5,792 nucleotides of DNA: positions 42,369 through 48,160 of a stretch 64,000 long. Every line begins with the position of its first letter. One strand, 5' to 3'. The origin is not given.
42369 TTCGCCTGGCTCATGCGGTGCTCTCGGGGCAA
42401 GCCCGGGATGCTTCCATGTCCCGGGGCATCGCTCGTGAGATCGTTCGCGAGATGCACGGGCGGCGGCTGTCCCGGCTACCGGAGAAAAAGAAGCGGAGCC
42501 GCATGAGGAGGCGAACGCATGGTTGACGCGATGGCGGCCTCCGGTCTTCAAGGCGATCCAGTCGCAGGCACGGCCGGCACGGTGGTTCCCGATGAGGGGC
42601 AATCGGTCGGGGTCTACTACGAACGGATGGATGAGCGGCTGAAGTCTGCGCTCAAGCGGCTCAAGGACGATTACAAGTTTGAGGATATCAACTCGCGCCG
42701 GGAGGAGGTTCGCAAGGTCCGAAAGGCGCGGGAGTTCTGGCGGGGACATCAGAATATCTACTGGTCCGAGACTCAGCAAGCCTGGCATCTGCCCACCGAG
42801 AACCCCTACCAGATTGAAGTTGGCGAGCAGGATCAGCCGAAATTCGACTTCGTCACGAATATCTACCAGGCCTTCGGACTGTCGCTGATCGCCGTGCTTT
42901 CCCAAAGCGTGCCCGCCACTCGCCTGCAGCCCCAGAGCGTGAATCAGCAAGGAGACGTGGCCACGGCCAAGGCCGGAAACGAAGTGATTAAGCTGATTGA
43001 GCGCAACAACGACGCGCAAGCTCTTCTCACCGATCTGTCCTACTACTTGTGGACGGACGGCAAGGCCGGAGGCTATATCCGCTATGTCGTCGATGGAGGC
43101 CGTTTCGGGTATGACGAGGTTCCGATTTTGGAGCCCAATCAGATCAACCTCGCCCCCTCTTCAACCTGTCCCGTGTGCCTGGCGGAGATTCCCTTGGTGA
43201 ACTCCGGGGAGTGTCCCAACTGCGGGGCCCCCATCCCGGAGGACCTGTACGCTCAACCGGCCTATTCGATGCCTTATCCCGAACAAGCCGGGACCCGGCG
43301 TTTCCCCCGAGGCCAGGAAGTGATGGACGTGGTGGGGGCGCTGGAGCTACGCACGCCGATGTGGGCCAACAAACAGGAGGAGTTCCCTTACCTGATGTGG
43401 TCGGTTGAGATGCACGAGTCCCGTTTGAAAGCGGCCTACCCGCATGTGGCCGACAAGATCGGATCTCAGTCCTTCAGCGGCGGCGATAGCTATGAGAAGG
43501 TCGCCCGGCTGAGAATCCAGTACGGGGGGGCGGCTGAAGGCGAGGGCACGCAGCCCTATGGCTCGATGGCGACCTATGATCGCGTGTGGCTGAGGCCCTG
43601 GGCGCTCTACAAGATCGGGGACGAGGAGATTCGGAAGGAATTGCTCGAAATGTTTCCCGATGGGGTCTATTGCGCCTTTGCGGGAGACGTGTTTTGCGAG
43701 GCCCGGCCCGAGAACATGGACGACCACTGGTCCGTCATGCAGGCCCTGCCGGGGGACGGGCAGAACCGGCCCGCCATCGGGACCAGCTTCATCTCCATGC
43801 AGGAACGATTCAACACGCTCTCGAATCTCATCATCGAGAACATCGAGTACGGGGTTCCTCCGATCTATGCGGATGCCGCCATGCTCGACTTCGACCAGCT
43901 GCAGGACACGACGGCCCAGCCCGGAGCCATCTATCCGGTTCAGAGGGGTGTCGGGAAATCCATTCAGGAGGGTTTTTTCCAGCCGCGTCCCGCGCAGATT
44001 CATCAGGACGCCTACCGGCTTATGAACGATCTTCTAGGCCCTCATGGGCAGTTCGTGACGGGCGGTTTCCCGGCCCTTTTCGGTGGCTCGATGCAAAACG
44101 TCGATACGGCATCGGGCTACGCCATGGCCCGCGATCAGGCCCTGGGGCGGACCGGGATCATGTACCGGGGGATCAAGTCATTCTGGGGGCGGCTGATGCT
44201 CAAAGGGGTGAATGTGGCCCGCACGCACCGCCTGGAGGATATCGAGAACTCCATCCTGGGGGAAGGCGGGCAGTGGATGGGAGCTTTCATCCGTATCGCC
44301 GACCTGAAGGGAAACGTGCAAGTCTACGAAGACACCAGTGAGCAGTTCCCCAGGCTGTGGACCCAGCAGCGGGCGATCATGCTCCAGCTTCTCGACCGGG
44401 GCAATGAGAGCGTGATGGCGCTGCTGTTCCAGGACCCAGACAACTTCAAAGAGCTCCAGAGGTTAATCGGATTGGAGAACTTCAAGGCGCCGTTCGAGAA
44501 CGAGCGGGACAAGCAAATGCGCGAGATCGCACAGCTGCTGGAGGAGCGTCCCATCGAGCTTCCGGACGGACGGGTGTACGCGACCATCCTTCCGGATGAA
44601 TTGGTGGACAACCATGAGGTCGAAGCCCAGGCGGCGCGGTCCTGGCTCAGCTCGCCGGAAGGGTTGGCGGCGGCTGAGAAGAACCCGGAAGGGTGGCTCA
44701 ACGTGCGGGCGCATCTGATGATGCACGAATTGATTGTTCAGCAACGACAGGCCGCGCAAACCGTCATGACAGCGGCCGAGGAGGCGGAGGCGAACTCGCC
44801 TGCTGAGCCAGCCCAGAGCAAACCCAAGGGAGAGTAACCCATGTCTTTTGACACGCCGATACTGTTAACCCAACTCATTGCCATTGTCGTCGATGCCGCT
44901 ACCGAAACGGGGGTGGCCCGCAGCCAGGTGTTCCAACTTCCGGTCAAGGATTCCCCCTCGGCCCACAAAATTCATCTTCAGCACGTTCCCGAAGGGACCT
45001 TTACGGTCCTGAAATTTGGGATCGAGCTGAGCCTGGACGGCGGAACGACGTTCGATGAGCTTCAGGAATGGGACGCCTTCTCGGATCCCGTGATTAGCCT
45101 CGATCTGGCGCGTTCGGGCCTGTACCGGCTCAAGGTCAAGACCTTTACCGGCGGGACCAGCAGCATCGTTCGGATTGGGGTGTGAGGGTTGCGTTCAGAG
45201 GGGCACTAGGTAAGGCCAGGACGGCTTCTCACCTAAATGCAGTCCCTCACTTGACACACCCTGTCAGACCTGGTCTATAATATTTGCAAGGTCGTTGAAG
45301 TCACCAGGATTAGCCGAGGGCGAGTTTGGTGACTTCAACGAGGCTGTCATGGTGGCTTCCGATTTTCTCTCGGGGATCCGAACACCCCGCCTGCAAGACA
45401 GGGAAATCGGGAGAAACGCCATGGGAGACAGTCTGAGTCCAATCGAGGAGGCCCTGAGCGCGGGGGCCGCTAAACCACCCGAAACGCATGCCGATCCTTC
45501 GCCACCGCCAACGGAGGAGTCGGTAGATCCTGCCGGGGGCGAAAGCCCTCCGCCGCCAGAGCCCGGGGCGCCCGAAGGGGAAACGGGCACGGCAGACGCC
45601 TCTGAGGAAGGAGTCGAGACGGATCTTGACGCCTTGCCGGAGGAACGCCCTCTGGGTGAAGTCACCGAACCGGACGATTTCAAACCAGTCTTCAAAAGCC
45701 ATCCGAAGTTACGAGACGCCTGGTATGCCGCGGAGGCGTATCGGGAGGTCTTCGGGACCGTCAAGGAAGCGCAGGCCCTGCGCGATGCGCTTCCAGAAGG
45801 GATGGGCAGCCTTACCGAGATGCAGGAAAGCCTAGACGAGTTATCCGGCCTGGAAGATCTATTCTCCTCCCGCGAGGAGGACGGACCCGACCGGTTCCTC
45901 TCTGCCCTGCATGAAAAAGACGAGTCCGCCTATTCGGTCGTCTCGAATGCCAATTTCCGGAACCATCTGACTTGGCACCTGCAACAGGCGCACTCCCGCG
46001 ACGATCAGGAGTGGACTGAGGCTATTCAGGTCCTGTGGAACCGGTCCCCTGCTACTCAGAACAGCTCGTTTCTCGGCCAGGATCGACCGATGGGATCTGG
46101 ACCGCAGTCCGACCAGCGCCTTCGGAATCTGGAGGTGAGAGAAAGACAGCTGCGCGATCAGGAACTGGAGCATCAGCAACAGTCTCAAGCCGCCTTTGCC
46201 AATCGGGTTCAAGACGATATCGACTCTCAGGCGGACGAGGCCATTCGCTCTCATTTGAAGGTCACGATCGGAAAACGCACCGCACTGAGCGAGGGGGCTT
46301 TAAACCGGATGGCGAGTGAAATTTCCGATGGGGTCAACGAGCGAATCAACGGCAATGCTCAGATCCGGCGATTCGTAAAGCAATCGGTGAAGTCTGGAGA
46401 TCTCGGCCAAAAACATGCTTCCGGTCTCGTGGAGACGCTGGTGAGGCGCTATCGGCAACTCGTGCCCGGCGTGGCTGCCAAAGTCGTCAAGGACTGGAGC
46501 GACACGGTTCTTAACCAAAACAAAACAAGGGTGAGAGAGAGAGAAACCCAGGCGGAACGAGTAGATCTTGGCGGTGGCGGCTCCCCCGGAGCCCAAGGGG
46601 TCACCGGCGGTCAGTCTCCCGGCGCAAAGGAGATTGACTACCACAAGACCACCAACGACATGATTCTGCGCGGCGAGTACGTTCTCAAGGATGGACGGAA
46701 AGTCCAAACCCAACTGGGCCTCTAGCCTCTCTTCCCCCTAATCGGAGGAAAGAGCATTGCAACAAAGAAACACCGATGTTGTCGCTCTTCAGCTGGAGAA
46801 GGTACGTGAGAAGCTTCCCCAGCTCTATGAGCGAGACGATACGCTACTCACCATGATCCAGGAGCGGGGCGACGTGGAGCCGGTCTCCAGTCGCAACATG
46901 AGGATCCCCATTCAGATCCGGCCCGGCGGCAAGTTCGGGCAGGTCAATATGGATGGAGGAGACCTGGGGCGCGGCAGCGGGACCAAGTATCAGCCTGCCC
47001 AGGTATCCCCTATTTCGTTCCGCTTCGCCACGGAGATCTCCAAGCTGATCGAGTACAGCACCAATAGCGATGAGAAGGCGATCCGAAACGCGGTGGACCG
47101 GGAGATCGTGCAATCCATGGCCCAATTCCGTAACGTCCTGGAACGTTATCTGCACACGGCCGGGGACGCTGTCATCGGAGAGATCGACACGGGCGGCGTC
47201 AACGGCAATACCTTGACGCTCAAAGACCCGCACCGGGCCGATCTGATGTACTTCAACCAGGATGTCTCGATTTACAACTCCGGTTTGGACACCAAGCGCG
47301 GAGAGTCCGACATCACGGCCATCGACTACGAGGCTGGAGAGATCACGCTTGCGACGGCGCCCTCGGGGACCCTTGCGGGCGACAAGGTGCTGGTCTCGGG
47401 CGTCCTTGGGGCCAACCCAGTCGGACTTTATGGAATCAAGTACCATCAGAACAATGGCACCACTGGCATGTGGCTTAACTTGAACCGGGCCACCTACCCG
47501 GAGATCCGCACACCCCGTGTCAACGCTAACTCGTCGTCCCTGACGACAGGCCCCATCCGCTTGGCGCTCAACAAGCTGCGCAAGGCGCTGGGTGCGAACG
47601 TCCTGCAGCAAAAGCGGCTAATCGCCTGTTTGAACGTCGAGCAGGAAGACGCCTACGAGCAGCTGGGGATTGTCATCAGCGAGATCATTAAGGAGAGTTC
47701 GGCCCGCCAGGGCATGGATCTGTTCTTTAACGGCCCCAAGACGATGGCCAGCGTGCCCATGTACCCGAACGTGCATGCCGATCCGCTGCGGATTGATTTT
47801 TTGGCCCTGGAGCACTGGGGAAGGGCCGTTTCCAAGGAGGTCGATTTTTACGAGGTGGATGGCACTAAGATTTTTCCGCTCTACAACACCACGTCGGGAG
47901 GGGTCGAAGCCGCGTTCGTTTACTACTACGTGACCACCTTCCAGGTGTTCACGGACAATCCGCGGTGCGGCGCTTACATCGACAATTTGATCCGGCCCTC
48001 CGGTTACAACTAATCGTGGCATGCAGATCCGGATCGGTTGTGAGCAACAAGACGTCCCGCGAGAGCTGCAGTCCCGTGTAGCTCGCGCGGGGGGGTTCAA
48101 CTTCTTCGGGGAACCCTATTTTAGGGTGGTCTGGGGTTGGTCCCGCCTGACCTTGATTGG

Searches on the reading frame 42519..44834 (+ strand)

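Call 9: search_protein_families(library=phrogs, proteins=[window:42519-44834:+], max_evalue=0.001)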
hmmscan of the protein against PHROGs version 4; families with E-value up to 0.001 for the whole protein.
window:42519-44834:+ (772 aa): 0 families

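Call 14: search_protein_families(library=pfam, proteins=[window:42519-44834:+], max_evalue=0.01)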
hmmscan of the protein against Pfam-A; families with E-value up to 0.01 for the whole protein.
window:42519-44834:+ (772 aa): 1 family
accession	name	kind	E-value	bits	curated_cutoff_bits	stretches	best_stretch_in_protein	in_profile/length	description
PF18912.6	DZR_2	-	0.009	16.3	27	0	213-245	20-52/56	Double zinc ribbon domain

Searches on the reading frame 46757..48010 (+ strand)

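Call 9: search_protein_families(library=phrogs, proteins=[window:46757-48010:+], max_evalue=0.001)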
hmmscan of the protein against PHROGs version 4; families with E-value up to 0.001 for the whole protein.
window:46757-48010:+ (418 aa): 1 family
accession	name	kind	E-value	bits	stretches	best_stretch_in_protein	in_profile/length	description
phrog_14242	-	head and packaging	1.2e-06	28.5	1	97-228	97-224/396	major head protein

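Call 14: search_protein_families(library=pfam, proteins=[window:46757-48010:+], max_evalue=0.01)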
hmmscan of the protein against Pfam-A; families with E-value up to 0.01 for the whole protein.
window:46757-48010:+ (418 aa): 0 families
